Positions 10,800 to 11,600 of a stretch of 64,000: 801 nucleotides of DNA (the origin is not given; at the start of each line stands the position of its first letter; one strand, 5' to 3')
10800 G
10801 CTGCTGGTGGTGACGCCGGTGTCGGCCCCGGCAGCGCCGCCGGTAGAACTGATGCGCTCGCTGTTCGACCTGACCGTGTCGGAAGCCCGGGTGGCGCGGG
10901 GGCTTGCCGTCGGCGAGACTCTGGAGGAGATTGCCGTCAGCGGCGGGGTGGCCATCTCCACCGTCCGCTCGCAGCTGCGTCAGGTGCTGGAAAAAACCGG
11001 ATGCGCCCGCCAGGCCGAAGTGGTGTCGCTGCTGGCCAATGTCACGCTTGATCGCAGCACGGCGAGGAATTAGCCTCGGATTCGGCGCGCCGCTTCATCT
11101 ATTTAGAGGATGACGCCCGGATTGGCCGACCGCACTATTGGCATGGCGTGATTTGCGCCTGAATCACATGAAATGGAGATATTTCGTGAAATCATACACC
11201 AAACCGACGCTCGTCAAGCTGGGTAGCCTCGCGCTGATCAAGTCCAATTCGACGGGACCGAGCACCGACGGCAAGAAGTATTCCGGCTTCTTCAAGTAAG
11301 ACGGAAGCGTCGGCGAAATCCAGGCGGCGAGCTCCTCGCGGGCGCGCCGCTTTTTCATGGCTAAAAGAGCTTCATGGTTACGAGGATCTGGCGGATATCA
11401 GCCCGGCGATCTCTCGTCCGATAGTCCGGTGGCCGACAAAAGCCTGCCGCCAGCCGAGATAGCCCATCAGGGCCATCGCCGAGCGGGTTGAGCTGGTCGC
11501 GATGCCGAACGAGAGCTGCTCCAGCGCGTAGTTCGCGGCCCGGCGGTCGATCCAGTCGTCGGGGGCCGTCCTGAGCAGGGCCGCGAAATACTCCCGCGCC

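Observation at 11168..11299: Unannotated 37-aa precursor with a textbook RRE-binding leader but a non-canonical leader/core junction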

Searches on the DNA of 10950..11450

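Call 80: search_rna_families(source=window, start=10950, end=11450, threshold=evalue, max_evalue=1)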
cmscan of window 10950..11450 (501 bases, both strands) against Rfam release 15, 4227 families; matches with E-value up to 1: 2.
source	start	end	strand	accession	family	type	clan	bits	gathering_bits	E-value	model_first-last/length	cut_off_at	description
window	11299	11356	+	RF02241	Xoo2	Gene; sRNA;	-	18.9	45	0.27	1-78/78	no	Xanthomonadaceae sRNA Xoo2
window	11396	11418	-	RF01138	sR23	Gene; snRNA; snoRNA; CD-box;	-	13.6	45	0.62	31-54/54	no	Small nucleolar RNA sR23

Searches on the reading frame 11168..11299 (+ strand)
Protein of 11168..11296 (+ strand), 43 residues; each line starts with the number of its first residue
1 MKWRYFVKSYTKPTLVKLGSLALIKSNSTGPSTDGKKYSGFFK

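Call 5: search_protein_families(library=ncbifam, proteins=[window:11186-11299:+], max_evalue=0.1)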
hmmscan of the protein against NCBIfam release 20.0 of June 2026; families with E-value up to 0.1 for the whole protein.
window:11186-11299:+ (37 aa): 1 family
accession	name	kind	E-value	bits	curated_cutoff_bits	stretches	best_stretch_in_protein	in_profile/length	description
NF033521.1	lasso_leader_L3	domain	0.039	14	19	1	4-16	1-13/20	lasso RiPP family leader peptide-containing protein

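Call 7: find_homologous_proteins(query=window:11168-11296:+, max_evalue=10)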
Query seq(43 aa) (43 aa): 26 proteins with E <= 10 among 26 candidates.
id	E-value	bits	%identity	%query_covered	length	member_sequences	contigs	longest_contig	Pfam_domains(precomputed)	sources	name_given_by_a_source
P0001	1.7e-20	87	100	100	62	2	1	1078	-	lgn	-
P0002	2.9e-20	87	98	100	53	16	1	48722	-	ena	-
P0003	2.0e-19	84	100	95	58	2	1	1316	-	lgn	-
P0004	5.4e-19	83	93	100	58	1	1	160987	-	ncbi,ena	-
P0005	6.8e-19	83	93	98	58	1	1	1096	-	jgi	-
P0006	2.7e-17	78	91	100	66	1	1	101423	-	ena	-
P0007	5.3e-17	77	88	100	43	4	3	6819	-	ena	-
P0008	8.1e-17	76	88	100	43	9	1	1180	-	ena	-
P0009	9.2e-17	76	88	100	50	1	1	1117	-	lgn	-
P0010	1.8e-16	75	91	100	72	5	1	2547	-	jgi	jgi:hypothetical protein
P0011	2.0e-16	75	91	100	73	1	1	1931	-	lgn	-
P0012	3.4e-16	74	88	100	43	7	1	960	-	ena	-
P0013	4.4e-16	74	88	100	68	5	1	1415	-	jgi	jgi:hypothetical protein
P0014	4.6e-16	74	86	98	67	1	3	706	-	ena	-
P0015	2.8e-15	71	90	93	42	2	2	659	-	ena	-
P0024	2.4e-11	59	78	86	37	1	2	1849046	-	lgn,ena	-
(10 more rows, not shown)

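Call 27: search_protein_representatives(alignment_id=A1)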
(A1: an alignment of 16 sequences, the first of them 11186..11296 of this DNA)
Query: 16 sequences, 56 profile positions. Proteins with E-value up to 0.001 (for the whole library): 12; up to 1e-10: 7; up to 1e-30: 0. The best 12 are listed.
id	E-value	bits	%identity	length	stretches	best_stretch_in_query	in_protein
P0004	9.5e-29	114.8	-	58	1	2-56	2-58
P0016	2.6e-26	107.0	-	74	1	2-56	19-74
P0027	1.3e-25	104.7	-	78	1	9-56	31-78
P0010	2.1e-25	104.1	-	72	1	9-56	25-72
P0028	1.0e-21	92.2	-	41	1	16-56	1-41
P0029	1.4e-20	88.6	-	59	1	9-56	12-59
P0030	2.8e-20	87.6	-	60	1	14-56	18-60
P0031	3.0e-09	52.3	-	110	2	21-49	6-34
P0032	4.0e-08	48.8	-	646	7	14-29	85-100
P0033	1.2e-04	37.7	-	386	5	12-41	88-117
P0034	2.0e-04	36.9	-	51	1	11-39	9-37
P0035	3.2e-04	36.2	-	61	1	15-41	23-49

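Call 34: find_homologous_proteins(query=A3, max_evalue=10)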
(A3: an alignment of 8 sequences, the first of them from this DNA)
Query A3 (8 sequences) (43 aa, profile of the alignment): 91 proteins with E <= 10 among 152 candidates.
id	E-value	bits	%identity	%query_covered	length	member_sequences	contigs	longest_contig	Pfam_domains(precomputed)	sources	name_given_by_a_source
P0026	1.0e-18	84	78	86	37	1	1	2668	-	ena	-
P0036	5.2e-18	82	73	86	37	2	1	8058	-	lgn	-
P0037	9.8e-18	81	74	88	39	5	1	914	-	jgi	-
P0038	1.2e-17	81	73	86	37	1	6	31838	-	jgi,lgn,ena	-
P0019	1.2e-17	81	89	86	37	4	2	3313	-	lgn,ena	-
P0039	2.2e-17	80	76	79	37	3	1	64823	-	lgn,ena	-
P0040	2.4e-17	80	69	98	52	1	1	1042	-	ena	-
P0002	2.7e-17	80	98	100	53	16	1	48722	-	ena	-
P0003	3.3e-17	80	100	95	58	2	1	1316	-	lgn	-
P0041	3.5e-17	80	68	86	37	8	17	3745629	-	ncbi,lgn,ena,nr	ncbi:hypothetical protein OCAR_7491 [Afipia carboxidovorans OM5]|nr:hypothetical protein OCAR_7491 [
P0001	3.9e-17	79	100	100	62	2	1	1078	-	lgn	-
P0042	3.9e-17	79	74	88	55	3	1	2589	-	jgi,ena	-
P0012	4.5e-17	79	88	100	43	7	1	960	-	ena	-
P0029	4.7e-17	79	76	86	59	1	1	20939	-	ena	-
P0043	5.7e-17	79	81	86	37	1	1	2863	-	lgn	-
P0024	1.7e-15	74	78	86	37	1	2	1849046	-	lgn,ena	-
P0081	4.1e-12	63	62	49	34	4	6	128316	-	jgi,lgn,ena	-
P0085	4.1e-11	60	65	79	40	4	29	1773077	-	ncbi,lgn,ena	ncbi:MAG: hypothetical protein R3B36_01845 [Polyangiaceae bacterium]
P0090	7.1e-10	56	45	67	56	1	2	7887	-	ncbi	-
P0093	1.9e-3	36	61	42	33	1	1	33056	-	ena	-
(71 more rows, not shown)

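Call 46: find_encoding_contigs(protein=P0090, flank=8000, max_places=3)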
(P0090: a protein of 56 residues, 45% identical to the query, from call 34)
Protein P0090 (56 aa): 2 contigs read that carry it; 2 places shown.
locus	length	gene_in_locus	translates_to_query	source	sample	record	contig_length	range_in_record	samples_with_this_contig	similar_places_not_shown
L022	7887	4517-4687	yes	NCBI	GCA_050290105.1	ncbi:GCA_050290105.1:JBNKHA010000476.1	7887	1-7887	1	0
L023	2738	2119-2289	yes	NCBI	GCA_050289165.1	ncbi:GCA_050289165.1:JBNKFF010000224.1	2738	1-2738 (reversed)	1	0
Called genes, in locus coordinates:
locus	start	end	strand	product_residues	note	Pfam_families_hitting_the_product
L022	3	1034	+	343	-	?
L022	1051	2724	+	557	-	PF00664:ABC_membrane, PF00005:ABC_tran, PF02463:SMC_N (faint)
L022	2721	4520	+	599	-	PF13522:GATase_6 (weak), PF13537:GATase_7, PF00733:Asn_synthase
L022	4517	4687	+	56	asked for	-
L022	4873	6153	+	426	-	PF08014:MATCAP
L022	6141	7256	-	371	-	PF01728:FtsJ (weak), PF02475:TRM5-TYW2_MTfase, PF06325:PrmA (weak), PF13649:Methyltransf_25 (weak)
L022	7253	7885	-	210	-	?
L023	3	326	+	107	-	?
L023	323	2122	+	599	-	PF13522:GATase_6 (weak), PF13537:GATase_7, PF00733:Asn_synthase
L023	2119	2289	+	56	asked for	-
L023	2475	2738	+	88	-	?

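Call 47: find_encoding_contigs(protein=P0081, flank=8000, max_places=3)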
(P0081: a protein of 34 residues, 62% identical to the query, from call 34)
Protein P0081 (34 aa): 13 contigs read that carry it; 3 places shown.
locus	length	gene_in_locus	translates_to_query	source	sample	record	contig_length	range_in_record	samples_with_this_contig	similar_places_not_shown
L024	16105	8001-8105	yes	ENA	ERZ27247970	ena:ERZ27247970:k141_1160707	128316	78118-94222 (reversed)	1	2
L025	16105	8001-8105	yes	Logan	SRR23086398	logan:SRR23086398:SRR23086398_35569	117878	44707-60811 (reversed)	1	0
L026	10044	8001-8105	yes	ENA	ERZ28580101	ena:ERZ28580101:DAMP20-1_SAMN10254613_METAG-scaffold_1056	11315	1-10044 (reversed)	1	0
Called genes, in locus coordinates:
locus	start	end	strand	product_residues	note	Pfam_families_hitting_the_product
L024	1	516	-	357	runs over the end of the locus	PF00383:dCMP_cyt_deam_1, PF01872:RibD_C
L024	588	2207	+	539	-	PF01266:DAO, PF12831:FAD_oxidored (faint), PF16901:DAO_C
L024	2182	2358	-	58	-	-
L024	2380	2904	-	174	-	-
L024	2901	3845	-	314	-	PF00753:Lactamase_B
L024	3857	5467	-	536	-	-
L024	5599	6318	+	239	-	PF04338:DUF481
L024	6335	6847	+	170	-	PF08212:Lipocalin_2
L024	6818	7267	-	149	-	PF00571:CBS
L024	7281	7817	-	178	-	PF12682:Flavodoxin_4 (weak), PF12724:Flavodoxin_5 (faint)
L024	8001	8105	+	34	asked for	-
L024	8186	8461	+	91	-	PF05402:PqqD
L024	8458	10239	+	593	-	PF00733:Asn_synthase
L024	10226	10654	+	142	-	PF13471:Transglut_core3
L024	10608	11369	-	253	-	-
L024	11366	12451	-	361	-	PF00355:Rieske, PF00848:Ring_hydroxyl_A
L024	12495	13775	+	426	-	PF04932:Wzy_C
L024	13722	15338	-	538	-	PF00174:Oxidored_molyb, PF03404:Mo-co_dimer, PF09626:DHC (weak), PF00034:Cytochrom_C (weak), PF13442:Cytochrome_CBB3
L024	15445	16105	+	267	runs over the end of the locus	-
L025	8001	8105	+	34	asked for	-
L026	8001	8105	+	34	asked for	-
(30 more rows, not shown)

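Call 48: find_encoding_contigs(protein=P0093, flank=8000, max_places=2)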
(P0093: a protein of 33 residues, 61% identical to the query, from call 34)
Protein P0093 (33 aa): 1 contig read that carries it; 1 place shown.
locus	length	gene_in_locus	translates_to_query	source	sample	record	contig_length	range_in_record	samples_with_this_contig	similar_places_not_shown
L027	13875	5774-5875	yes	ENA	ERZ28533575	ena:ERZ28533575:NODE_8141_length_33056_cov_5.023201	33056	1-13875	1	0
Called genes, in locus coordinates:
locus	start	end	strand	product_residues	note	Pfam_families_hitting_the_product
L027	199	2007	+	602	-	-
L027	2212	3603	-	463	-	-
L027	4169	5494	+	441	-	-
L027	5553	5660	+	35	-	-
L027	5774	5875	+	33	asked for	-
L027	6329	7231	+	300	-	-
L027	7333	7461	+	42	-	-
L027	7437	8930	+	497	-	-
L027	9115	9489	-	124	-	PF08240:ADH_N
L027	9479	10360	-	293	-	-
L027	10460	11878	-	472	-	PF13229:Beta_helix (faint)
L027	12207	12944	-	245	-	-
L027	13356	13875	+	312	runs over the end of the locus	PF00112:Peptidase_C1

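Call 49: search_protein_families(library=pfam, proteins=[L022:3-1034:+, L022:2721-4520:+, L022:4873-6153:+, L027:4169-5494:+, L027:6329-7231:+, L027:7437-8930:+, L027:7333-7461:+, L027:199-2007:+, L027:2212-3603:-, L024:10608-11369:-], max_evalue=0.01)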
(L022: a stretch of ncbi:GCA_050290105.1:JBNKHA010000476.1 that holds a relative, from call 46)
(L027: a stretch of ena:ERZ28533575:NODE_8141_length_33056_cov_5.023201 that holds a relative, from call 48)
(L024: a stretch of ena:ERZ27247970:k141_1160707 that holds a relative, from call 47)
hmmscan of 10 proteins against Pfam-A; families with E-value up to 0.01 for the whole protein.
L022:3-1034:+ (343 aa): 6 families
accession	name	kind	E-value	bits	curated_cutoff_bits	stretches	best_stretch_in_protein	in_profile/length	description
PF13614.12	AAA_31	-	3.4e-12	47.1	27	1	157-289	14-152/177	AAA domain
PF01656.29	CbiA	-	7.1e-10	39.4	25.4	1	148-320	2-87/125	CobQ/CobB/MinD/ParA nucleotide binding domain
PF10609.15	ParA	-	1.5e-08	34.8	27.1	1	146-314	5-173/246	NUBPL iron-transfer P-loop NTPase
PF06564.18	CBP_BcsQ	-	9e-05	22.5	21.3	1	156-291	13-152/234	Cellulose biosynthesis protein BcsQ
PF09140.17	MipZ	-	0.00017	21.4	20.7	1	147-262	3-108/262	ATPase MipZ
PF13807.11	GNVR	-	0.01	16.2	27.7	0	1-70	8-78/82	G-rich domain on putative tyrosine kinase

L022:2721-4520:+ (599 aa): 4 families
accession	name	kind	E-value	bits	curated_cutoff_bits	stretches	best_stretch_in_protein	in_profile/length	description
PF00733.27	Asn_synthase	-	4.3e-32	112.6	21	1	232-539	2-290/354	Asparagine synthase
PF13537.11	GATase_7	-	8.9e-14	52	25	1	59-153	24-119/123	Glutamine amidotransferase domain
PF13522.11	GATase_6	-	3.8e-07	30.6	27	1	67-149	47-128/130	Glutamine amidotransferase domain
PF12481.13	DUF3700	-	0.0045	16.9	27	1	107-139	127-159/228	Aluminium induced protein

L022:4873-6153:+ (426 aa): 1 family
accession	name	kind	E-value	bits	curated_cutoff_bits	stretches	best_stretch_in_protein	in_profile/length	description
PF08014.17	MATCAP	-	9.7e-123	410.2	27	1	38-401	1-364/365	Microtubule-associated tyrosine carboxypeptidase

L027:4169-5494:+ (441 aa): 0 families

L027:6329-7231:+ (300 aa): 0 families

L027:7437-8930:+ (497 aa): 2 families
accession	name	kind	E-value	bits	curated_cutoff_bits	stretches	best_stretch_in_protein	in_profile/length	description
PF14559.12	TPR_19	-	2.3e-05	25.1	25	0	83-108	29-54/68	Tetratricopeptide repeat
PF17874.7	TPR_MalT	-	0.0058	16.4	45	0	92-179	174-270/336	MalT-like TPR region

L027:7333-7461:+ (42 aa): 0 families

L027:199-2007:+ (602 aa): 0 families

L027:2212-3603:- (463 aa): 0 families

L024:10608-11369:- (253 aa): 0 families

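Call 68: list_cluster_members(proteins=[window:11186-11296:+, P0041, P0085, P0024, P0081, P0090])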
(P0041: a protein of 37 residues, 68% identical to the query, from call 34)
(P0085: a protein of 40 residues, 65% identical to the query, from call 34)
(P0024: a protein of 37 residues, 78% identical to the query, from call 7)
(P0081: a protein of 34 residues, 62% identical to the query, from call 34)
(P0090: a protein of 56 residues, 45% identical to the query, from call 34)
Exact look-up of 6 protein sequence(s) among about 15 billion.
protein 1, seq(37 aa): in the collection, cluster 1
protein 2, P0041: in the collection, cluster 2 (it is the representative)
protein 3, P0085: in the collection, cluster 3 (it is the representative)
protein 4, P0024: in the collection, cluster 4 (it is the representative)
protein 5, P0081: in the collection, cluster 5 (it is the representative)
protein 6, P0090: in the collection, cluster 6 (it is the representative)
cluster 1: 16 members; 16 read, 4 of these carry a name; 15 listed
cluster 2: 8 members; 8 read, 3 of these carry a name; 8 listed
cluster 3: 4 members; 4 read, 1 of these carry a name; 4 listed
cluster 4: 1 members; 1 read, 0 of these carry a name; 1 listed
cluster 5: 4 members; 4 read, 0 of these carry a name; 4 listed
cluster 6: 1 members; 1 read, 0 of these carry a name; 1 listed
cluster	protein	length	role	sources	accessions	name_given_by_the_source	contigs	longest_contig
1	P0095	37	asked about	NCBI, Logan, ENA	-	-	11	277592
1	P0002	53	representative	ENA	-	-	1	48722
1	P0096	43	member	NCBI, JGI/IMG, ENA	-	hypothetical protein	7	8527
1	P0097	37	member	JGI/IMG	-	hypothetical protein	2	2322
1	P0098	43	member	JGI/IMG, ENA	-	hypothetical protein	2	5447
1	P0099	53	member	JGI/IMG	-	hypothetical protein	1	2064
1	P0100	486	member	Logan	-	-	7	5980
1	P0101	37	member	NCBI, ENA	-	-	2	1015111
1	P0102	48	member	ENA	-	-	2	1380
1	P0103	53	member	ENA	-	-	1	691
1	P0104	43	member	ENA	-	-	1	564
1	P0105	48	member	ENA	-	-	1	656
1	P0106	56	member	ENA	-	-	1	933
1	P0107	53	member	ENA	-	-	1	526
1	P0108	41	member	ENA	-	-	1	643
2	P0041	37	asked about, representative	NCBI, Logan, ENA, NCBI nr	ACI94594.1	hypothetical protein OCAR_7491 [Afipia carboxidovorans OM5]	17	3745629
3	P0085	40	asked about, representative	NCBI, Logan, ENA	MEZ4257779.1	MAG: hypothetical protein R3B36_01845 [Polyangiaceae bacterium]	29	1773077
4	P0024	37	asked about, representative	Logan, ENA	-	-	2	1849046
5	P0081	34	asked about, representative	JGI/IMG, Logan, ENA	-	-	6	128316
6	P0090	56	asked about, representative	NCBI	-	-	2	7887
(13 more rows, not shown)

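Call 81: find_encoding_contigs(protein=P0085, flank=7000, max_places=1)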
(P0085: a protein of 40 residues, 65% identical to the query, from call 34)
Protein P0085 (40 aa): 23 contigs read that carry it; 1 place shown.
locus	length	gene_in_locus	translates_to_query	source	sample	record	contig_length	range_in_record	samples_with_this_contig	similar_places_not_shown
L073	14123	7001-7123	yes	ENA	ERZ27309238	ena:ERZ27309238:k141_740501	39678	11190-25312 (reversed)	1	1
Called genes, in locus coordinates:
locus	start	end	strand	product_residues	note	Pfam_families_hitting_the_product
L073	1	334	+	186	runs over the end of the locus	PF04238:DUF420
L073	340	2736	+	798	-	PF00144:Beta-lactamase, PF07075:NamZ_N, PF20732:NamZ_C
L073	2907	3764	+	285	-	PF02557:VanY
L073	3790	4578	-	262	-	PF06182:ABC2_membrane_6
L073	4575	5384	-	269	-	PF01061:ABC2_membrane, PF06182:ABC2_membrane_6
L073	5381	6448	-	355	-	PF00005:ABC_tran, PF13304:AAA_21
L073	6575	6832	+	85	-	PF05402:PqqD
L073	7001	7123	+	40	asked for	-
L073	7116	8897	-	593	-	PF00733:Asn_synthase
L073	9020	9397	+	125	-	PF13471:Transglut_core3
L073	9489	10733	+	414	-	PF25390:WD40_RLD, PF13540:RCC1_2, PF00415:RCC1, PF13540:RCC1_2, PF25390:WD40_RLD, PF13540:RCC1_2, PF00415:RCC1, PF13540:RCC1_2, +6 more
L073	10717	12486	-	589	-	PF00664:ABC_membrane, PF00005:ABC_tran, PF02463:SMC_N (weak)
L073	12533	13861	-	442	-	PF00202:Aminotran_3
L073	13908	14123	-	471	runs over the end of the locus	PF14356:DUF4403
